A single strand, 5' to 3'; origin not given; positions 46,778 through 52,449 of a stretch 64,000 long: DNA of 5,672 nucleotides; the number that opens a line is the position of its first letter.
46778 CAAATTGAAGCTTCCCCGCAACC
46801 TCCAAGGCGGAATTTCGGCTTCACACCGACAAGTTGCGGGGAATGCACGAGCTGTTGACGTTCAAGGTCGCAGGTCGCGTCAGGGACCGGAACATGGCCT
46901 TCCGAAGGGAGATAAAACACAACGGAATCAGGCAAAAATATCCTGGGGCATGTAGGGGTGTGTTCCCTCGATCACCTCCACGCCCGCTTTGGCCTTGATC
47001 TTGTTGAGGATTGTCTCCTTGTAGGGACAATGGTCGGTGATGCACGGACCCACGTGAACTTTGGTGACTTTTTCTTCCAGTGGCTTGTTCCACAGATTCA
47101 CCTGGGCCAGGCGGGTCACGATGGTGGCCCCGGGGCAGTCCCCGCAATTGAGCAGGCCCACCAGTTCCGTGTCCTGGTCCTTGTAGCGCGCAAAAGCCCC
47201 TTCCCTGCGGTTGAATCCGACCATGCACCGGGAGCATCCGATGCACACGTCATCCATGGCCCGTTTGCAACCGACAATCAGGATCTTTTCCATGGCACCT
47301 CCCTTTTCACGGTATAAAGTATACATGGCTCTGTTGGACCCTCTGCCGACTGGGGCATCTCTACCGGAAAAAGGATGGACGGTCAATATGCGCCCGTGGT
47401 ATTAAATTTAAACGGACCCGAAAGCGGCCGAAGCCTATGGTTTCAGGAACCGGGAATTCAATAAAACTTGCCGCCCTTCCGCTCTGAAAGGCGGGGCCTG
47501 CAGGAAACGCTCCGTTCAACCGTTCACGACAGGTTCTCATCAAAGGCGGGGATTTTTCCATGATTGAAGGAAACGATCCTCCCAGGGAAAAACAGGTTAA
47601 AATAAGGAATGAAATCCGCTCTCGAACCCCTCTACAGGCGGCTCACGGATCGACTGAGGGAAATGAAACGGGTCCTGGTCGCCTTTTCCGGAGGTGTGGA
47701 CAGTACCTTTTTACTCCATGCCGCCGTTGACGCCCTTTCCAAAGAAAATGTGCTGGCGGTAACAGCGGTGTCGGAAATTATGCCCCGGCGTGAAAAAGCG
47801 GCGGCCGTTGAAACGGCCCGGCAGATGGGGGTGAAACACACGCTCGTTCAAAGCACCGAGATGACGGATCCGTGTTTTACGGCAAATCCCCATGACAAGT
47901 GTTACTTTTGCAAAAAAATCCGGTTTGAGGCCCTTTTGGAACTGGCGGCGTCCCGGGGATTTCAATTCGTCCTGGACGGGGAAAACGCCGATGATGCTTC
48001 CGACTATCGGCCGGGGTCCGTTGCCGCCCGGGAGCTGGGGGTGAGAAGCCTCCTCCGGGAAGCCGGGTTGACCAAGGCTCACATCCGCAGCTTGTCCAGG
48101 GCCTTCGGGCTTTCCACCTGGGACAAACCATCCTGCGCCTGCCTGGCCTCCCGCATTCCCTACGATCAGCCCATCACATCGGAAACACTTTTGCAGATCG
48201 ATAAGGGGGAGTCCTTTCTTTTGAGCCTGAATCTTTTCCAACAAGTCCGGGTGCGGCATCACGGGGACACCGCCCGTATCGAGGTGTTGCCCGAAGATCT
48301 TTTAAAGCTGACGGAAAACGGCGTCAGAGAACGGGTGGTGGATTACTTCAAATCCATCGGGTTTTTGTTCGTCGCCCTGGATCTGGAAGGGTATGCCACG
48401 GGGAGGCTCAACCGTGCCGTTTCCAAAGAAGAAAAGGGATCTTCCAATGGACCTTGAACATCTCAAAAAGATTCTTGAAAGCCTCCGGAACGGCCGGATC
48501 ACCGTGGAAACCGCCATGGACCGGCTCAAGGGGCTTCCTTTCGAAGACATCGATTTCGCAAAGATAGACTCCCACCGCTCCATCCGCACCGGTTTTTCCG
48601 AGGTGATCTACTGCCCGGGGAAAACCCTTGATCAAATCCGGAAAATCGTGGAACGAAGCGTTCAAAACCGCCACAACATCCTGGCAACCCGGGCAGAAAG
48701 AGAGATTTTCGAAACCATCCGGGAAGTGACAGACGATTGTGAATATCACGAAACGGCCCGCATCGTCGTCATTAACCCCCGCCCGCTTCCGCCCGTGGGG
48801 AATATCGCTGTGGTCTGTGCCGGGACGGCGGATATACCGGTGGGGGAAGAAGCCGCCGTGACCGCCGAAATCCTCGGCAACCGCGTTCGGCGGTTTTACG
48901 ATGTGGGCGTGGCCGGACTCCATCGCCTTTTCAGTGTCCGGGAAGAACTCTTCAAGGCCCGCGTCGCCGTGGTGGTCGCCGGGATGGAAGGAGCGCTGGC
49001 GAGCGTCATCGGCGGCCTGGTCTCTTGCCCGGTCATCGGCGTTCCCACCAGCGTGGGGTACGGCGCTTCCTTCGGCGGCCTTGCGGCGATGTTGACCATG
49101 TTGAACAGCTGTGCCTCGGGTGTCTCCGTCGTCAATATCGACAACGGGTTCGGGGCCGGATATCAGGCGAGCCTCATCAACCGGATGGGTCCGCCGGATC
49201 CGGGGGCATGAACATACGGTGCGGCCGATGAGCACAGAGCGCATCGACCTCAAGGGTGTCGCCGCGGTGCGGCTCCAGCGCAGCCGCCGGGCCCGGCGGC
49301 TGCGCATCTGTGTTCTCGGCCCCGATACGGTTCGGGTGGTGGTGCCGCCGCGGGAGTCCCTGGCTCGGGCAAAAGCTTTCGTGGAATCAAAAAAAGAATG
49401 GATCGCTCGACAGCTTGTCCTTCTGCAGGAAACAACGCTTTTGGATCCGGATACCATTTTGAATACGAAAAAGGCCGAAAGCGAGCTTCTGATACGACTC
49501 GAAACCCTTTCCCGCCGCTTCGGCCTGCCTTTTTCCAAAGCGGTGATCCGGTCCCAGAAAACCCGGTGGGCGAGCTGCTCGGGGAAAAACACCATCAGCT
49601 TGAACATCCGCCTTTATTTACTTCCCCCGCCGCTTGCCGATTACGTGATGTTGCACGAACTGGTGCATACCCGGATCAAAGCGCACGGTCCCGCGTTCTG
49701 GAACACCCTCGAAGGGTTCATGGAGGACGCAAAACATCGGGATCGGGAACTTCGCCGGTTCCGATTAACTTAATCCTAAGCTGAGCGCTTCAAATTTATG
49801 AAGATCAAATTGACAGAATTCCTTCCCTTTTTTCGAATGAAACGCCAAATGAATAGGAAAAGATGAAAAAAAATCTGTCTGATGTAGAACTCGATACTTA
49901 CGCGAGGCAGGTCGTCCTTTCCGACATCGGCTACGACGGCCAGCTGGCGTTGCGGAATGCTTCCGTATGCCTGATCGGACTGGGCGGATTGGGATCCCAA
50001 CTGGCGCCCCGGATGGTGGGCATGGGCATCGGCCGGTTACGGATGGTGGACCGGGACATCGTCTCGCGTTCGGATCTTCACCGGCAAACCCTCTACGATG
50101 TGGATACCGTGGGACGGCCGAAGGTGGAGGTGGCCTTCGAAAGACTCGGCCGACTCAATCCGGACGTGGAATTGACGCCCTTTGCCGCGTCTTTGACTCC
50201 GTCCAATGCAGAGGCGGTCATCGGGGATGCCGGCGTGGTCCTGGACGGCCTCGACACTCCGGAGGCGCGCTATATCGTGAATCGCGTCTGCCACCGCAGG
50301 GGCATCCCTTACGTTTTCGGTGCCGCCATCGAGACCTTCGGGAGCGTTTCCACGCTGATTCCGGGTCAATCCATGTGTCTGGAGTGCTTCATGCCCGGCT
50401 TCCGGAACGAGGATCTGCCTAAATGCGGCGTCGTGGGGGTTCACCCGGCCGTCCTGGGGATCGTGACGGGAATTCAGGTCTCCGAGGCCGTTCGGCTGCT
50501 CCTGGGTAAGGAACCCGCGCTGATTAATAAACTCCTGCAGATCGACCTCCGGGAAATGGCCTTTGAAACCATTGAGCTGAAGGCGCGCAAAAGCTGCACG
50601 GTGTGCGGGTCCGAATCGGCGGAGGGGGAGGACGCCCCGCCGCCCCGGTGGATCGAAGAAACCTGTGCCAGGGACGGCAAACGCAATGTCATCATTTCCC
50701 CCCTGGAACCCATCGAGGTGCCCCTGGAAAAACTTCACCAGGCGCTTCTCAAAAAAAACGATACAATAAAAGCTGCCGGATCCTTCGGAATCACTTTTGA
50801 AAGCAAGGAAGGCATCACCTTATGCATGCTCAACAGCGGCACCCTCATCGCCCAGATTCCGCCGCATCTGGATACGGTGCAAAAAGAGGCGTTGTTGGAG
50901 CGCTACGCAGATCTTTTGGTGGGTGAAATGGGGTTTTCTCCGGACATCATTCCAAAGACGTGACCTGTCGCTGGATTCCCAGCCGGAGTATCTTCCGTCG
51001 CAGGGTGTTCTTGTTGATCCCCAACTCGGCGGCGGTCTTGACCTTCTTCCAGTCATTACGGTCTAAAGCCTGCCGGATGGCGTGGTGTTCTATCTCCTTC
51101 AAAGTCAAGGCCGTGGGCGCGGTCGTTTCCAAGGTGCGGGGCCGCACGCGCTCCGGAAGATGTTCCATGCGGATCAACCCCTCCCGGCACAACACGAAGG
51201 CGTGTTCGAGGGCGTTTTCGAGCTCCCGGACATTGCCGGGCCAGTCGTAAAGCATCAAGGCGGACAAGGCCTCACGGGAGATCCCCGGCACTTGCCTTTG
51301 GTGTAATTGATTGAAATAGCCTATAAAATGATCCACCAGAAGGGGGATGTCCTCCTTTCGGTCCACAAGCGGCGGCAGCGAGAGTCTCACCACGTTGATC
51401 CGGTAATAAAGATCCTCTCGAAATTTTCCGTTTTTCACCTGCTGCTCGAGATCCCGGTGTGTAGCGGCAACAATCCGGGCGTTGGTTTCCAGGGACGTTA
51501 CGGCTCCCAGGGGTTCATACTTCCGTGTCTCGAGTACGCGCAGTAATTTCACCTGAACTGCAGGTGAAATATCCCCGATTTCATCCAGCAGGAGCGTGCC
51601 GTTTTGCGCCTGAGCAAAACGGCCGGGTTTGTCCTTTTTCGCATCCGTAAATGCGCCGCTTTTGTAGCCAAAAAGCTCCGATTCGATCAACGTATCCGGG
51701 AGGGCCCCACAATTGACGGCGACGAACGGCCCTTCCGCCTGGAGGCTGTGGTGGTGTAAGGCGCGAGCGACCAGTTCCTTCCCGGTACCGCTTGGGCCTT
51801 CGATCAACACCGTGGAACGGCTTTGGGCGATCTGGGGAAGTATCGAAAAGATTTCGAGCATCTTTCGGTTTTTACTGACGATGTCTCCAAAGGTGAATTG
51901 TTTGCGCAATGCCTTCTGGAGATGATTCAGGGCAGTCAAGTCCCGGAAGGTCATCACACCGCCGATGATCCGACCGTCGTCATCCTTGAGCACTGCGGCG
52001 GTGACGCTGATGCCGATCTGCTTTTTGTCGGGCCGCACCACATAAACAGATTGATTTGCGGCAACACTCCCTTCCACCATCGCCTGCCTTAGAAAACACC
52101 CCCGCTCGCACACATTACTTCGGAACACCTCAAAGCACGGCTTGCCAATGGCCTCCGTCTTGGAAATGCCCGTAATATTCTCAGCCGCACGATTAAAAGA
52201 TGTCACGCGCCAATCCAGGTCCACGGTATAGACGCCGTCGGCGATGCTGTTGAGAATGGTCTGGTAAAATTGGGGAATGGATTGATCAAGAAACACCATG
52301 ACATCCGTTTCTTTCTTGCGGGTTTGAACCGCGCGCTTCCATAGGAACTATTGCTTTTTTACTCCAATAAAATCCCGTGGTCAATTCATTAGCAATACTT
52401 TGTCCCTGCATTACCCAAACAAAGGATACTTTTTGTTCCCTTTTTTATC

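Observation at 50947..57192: Uncharacterised sigma-54/PAS-EBP-controlled locus: Tat-exported MBL-fold protein, 10-TM protein, two unknown proteins, NifX-like and CGGC proteins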

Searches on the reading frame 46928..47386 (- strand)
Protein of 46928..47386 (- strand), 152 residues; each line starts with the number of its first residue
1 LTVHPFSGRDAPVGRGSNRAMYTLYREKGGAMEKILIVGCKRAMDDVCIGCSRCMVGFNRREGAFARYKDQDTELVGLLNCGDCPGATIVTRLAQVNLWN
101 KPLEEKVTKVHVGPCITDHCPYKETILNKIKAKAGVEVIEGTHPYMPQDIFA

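Call 3: search_protein_families(library=pfam, proteins=[window:46928-47386:-], max_evalue=0.01)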
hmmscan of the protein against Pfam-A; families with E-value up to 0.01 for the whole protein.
window:46928-47386:- (152 aa): 1 family
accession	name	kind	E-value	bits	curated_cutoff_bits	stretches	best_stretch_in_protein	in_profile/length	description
PF08821.16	CGGC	-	1.3e-27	96.5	27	1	34-143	1-106/106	CGGC domain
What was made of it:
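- A second CGGC gene lies elsewhere in the window, at 46928-47386 (call 3), so the family is simply common in this genome.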

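Call 4: search_protein_families(library=ncbifam, proteins=[window:46928-47386:-], max_evalue=0.01)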
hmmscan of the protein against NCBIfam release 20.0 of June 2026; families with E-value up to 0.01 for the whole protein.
window:46928-47386:- (152 aa): 0 families

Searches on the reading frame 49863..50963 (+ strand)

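Call 3: search_protein_families(library=pfam, proteins=[window:49863-50963:+], max_evalue=0.01)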
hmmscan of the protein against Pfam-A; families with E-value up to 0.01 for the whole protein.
window:49863-50963:+ (366 aa): 1 family
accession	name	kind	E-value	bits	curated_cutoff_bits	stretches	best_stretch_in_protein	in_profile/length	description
PF00899.27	ThiF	-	3.7e-66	223.1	28.1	1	13-246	1-237/238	ThiF family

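Call 4: search_protein_families(library=ncbifam, proteins=[window:49863-50963:+], max_evalue=0.01)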
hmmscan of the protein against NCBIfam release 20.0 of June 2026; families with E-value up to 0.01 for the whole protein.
window:49863-50963:+ (366 aa): 23 families
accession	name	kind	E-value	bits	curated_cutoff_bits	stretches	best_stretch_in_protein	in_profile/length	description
NF006444.0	PRK08762.1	equivalog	5.7e-58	196.4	449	1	5-253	120-372/387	molybdopterin-synthase adenylyltransferase MoeB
TIGR02356.1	adenyl_thiF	equivalog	1.9e-56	190.7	275.25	1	13-213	2-203/203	thiazole biosynthesis adenylyltransferase ThiF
NF047750.1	SAMPActivE1UbaA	equivalog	5.1e-56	190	450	1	1-254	1-254/270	SAMP-activating enzyme E1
NF004281.0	PRK05690.1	subfamily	8.5e-56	189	266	1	2-249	2-249/250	molybdopterin-synthase adenylyltransferase MoeB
NF009123.0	PRK12475.1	subfamily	1e-45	156.5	510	1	11-254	3-249/338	MoeB/ThiF family adenylyltransferase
TIGR02355.1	moeB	equivalog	2.5e-45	154.8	376.55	1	10-248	2-240/240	molybdopterin-synthase adenylyltransferase MoeB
NF006204.0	PRK08328.1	equivalog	8.3e-44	149.9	339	1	5-239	2-231/231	hypothetical protein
NF005646.0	PRK07411.1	equivalog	8.6e-41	140.3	633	1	4-244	10-251/390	molybdopterin-synthase adenylyltransferase MoeB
NF005902.0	PRK07878.1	equivalog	7e-37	127.2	647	1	3-245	13-260/392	adenylyltransferase/sulfurtransferase MoeZ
NF004111.0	PRK05600.1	equivalog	9.7e-35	120.4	437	1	4-228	13-241/371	ThiF family adenylyltransferase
NF006395.0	PRK08644.1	equivalog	4.3e-24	85.3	159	1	27-156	25-155/215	sulfur carrier protein ThiS adenylyltransferase ThiF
TIGR02354.1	thiF_fam2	equivalog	5.9e-20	72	152.2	1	30-144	19-132/200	thiamine biosynthesis protein ThiF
NF006077.0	PRK08223.1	equivalog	1.1e-19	70.6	266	1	22-197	18-197/296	hypothetical protein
NF011424.0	PRK14851.1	subfamily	3.3e-17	61.7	1170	1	24-161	35-173/679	hypothetical protein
NF011696.0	PRK15116.1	equivalog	1.7e-14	54.1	304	1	29-152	27-151/268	tRNA cyclic N6-threonylcarbamoyladenosine(37) synthase TcdA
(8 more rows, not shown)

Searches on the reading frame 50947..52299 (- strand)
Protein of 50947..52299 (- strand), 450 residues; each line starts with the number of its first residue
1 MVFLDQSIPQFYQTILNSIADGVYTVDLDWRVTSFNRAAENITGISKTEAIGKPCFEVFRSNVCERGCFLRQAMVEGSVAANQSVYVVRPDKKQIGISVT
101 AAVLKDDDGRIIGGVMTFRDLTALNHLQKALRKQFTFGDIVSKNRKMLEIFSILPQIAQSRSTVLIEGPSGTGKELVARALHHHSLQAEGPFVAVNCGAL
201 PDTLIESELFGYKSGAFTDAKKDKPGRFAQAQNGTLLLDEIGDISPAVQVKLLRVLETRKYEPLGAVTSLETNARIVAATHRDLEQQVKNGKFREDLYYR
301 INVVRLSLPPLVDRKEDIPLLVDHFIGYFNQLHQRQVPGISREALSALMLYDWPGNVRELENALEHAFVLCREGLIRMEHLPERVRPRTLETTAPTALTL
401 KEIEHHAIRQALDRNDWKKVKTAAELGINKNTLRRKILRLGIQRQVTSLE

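Call 3: search_protein_families(library=pfam, proteins=[window:50947-52299:-], max_evalue=0.01)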
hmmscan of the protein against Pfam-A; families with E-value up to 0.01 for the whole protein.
window:50947-52299:- (450 aa): 16 families
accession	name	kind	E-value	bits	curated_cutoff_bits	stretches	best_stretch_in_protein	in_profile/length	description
PF00158.32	Sigma54_activat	-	3.7e-66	222.4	20.2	1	140-306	1-167/168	Sigma-54 interaction domain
PF25601.1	AAA_lid_14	-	7.2e-28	96.7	27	1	313-394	2-83/87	AAA+ ATPase lid domain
PF14532.12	Sigma54_activ_2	-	2.4e-22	80.1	25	1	143-311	3-138/138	Sigma-54 interaction domain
PF13426.13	PAS_9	-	1.7e-14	54.4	27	1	21-123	2-103/103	PAS domain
PF00989.32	PAS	-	1e-13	51.7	22.6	1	11-120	2-112/113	PAS fold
PF08448.16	PAS_4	-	5.1e-13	49.7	23.1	1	16-123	1-107/110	PAS fold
PF02954.25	HTH_8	-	2.5e-10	40.3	22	1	399-439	1-41/42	Bacterial regulatory protein, Fis family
PF07728.20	AAA_5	-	7.6e-08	32.9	22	1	164-282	2-123/139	AAA domain (dynein-related subfamily)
PF13188.13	PAS_8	-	9.5e-07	29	21.8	1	11-64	2-55/65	PAS domain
PF01078.27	Mg_chelatase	-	6.2e-05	22.9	20.3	0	221-260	95-134/207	Magnesium chelatase, subunit ChlI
PF00004.35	AAA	-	0.0001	23.2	21.2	1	164-282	1-110/131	ATPase family associated with various cellular activities (AAA)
PF07724.20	AAA_2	-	0.00012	22.5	27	1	162-258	4-101/166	AAA domain (Cdc48 subfamily)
PF12860.13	PAS_7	-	0.0025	18.4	27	1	16-123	1-109/115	PAS fold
PF07726.17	AAA_3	-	0.0044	17.3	27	1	164-287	2-116/131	ATPase family associated with various cellular activities (AAA)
PF13191.12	AAA_16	-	0.0047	17.9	32.6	0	156-205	18-64/167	AAA ATPase domain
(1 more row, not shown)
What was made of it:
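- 50947..52299 (-): Receiver-less PAS-AAA+-HTH sigma-54 enhancer-binding protein, 450 aa. Optional regulator of the module. Pfam finds PAS/PAS_9, Sigma54_activat (222 bits), AAA_lid_14 and HTH_8 (call 3).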

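Call 4: search_protein_families(library=ncbifam, proteins=[window:50947-52299:-], max_evalue=0.01)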
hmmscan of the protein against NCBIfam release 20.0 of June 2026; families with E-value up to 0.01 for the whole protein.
window:50947-52299:- (450 aa): 43 families (the best 25 are shown)
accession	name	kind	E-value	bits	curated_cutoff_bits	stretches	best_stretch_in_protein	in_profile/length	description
NF041552.1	TF_PrdR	equivalog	1.1e-106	357.4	795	1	10-437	134-573/577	sigma-54 dependent transcriptional regulator PrdR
NF008469.0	PRK11361.1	equivalog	7.7e-102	341.4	714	1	124-443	129-457/461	acetoacetate metabolism transcriptional regulator AtoC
TIGR01817.1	nifA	equivalog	5.6e-96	322.4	528.85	1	132-385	190-442/534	nif-specific transcriptional activator NifA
TIGR01818.1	ntrC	equivalog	6.8e-91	305.4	558.6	2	138-385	134-381/463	nitrogen regulation protein NR(I)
NF038308.1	RNA_repair_RtcR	equivalog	2.3e-90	303.9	650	1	128-419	170-467/530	RNA repair transcriptional activator RtcR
TIGR02915.1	PEP_resp_reg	equivalog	4.4e-86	289.5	502.6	1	128-442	129-444/445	PEP-CTERM-box response regulator transcription factor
NF007689.0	PRK10365.1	equivalog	9.3e-85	285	760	1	140-438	141-440/441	sigma-54-dependent response regulator transcription factor ZraR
NF003451.0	PRK05022.1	equivalog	1.3e-81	274.9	476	1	133-443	185-511/512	nitric oxide reductase transcriptional regulator NorR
TIGR02329.1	propionate_PrpR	equivalog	3.1e-78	263.7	499.2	1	123-437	196-524/526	propionate catabolism operon regulatory protein PrpR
NF011695.0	PRK15115.1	equivalog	1.3e-77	261.4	763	1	138-377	135-374/445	two-component system response regulator GlrR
NF011953.0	PRK15424.1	equivalog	2.9e-76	257.2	703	1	125-437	206-531/538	propionate catabolism operon regulatory protein PrpR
NF008176.1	PRK10923.1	equivalog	1.5e-75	254.6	620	1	136-388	136-388/469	nitrogen regulation protein NR(I)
NF050807.1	TransRegFlbDCaul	equivalog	1.7e-75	254.6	750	1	139-381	119-361/454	sigma-54-dependent transcriptional regulator FlbD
NF008485.2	PRK11388.1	equivalog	3.1e-75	253.7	551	1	13-446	213-641/643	dihydroxyacetone kinase operon transcriptional regulator DhaR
NF041906.1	V4R_TF_MobR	exception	2e-74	251.1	999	1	136-436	230-540/544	phenol degradation transcriptional regulator MobR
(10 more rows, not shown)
